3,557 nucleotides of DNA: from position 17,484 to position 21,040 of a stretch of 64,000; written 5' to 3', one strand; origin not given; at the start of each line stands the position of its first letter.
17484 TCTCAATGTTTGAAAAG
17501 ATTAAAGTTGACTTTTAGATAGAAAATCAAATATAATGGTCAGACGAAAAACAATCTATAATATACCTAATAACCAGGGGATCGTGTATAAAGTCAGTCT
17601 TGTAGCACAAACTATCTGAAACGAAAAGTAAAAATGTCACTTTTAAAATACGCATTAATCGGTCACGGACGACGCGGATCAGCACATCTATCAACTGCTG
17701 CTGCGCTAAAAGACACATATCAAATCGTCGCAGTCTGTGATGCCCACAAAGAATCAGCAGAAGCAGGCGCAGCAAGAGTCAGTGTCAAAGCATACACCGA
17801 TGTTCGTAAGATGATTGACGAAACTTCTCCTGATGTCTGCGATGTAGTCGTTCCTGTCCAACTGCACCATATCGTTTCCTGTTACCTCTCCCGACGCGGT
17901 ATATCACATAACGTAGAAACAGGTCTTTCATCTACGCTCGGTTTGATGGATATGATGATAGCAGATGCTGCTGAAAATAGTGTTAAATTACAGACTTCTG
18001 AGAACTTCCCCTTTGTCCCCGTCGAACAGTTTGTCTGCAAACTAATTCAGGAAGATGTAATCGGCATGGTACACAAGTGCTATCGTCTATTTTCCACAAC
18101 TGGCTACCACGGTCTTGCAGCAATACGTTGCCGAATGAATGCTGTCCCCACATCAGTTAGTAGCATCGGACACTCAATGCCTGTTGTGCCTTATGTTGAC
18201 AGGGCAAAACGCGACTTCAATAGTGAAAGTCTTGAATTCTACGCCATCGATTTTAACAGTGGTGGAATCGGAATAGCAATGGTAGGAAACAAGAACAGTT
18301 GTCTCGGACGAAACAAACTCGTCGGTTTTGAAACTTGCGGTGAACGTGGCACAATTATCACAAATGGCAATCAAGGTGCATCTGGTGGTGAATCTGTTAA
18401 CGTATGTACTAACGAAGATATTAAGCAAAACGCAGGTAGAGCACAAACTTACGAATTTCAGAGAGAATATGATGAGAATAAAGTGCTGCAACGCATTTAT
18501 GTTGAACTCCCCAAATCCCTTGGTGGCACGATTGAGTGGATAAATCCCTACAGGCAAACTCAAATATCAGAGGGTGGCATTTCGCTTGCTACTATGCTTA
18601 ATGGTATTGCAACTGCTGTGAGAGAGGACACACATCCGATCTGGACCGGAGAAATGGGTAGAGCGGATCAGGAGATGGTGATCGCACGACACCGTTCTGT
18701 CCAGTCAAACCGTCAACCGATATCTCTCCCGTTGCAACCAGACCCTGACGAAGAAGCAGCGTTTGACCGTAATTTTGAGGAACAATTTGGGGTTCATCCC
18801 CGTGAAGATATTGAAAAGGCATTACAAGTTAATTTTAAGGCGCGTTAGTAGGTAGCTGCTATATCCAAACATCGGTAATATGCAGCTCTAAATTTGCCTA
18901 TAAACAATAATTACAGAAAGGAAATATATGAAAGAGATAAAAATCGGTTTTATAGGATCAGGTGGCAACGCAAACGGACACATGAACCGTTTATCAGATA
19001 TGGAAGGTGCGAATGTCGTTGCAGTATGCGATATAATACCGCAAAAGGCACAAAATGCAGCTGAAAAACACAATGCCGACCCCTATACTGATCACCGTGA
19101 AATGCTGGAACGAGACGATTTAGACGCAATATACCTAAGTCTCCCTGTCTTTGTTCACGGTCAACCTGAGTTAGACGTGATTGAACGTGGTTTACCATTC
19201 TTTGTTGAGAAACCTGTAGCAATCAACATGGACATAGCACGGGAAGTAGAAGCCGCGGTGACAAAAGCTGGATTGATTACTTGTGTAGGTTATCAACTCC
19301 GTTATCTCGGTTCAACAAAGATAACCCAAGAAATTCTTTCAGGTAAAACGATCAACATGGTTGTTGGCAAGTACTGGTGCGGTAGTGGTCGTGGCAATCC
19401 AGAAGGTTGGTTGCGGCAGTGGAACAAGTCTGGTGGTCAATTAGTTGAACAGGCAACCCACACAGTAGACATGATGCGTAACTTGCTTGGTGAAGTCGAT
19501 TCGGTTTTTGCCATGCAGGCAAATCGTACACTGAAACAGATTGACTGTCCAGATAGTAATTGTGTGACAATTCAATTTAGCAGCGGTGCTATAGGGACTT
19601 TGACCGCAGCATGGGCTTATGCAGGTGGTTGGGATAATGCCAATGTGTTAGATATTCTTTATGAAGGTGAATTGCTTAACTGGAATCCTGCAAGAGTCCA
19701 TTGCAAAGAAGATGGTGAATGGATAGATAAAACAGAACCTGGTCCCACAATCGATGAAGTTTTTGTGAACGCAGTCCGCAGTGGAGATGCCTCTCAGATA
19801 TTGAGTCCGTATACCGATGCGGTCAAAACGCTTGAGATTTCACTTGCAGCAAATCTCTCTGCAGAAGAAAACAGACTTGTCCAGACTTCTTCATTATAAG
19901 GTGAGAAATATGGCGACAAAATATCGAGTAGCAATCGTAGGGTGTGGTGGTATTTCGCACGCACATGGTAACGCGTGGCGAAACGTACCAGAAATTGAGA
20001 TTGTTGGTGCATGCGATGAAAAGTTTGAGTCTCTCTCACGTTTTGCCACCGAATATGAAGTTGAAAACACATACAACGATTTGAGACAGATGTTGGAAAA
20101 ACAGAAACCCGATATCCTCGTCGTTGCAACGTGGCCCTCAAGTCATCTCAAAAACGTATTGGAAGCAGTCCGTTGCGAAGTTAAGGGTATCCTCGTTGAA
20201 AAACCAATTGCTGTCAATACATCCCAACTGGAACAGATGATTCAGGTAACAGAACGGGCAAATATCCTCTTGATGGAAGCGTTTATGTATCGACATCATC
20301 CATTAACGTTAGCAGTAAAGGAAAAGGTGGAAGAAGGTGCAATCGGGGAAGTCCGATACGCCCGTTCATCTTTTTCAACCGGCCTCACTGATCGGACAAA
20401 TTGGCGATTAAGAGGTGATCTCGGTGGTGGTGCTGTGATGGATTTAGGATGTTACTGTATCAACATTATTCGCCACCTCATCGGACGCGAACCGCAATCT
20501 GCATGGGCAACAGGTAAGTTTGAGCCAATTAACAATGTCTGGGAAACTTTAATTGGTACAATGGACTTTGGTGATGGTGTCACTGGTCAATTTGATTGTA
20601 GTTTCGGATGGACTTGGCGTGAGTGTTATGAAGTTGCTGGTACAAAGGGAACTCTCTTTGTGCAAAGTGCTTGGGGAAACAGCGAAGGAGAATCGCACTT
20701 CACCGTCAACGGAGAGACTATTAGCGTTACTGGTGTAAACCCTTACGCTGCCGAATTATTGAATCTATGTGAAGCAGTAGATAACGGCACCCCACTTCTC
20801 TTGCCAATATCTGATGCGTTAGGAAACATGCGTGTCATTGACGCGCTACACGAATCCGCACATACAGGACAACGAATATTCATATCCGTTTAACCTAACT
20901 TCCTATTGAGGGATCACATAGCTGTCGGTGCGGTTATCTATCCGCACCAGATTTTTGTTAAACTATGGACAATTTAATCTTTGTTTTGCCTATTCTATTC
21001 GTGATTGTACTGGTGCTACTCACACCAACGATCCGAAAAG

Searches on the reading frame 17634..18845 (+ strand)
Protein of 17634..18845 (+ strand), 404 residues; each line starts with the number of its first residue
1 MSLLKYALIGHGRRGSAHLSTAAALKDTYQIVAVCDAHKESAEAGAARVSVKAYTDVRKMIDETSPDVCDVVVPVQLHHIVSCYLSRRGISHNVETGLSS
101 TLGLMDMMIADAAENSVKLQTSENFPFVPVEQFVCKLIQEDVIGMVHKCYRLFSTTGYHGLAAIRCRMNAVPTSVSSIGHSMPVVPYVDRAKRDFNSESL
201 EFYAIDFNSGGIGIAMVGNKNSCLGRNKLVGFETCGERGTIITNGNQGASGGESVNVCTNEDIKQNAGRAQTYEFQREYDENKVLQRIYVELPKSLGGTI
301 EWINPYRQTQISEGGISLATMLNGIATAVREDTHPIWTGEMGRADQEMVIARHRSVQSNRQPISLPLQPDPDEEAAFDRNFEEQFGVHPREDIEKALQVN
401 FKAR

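Call 90: search_protein_families(library=pfam, proteins=[window:17634-18845:+], max_evalue=0.00001)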
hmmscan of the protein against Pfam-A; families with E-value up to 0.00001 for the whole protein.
window:17634-18845:+ (404 aa): 1 family
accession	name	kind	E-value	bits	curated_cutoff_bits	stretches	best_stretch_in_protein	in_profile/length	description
PF01408.29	GFO_IDH_MocA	-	4.1e-13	50.5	24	1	4-120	1-117/120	Oxidoreductase family, NAD-binding Rossmann fold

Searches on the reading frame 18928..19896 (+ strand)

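Call 90: search_protein_families(library=pfam, proteins=[window:18928-19896:+], max_evalue=0.00001)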
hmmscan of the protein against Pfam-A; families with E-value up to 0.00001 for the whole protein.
window:18928-19896:+ (323 aa): 3 families
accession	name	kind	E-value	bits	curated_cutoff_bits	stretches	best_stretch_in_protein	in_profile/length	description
PF01408.29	GFO_IDH_MocA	-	2.3e-20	73.9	24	1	4-122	1-120/120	Oxidoreductase family, NAD-binding Rossmann fold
PF22725.1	GFO_IDH_MocA_C3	-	2.9e-16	60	27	1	144-237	18-112/124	GFO/IDH/MocA C-terminal domain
PF02894.22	GFO_IDH_MocA_C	-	2.2e-11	44.4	22.9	1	141-234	11-108/218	Oxidoreductase family, C-terminal alpha/beta domain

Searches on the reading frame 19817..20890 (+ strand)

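Call 90: search_protein_families(library=pfam, proteins=[window:19817-20890:+], max_evalue=0.00001)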
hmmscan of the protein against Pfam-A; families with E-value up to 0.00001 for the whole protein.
window:19817-20890:+ (358 aa): 3 families
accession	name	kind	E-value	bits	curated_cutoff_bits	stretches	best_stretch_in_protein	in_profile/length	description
PF22725.1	GFO_IDH_MocA_C3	-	2.5e-27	95.8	27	1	165-280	2-123/124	GFO/IDH/MocA C-terminal domain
PF02894.22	GFO_IDH_MocA_C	-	2.8e-23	83.3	22.9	1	168-354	1-216/218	Oxidoreductase family, C-terminal alpha/beta domain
PF01408.29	GFO_IDH_MocA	-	1.5e-21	77.7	24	1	37-154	2-118/120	Oxidoreductase family, NAD-binding Rossmann fold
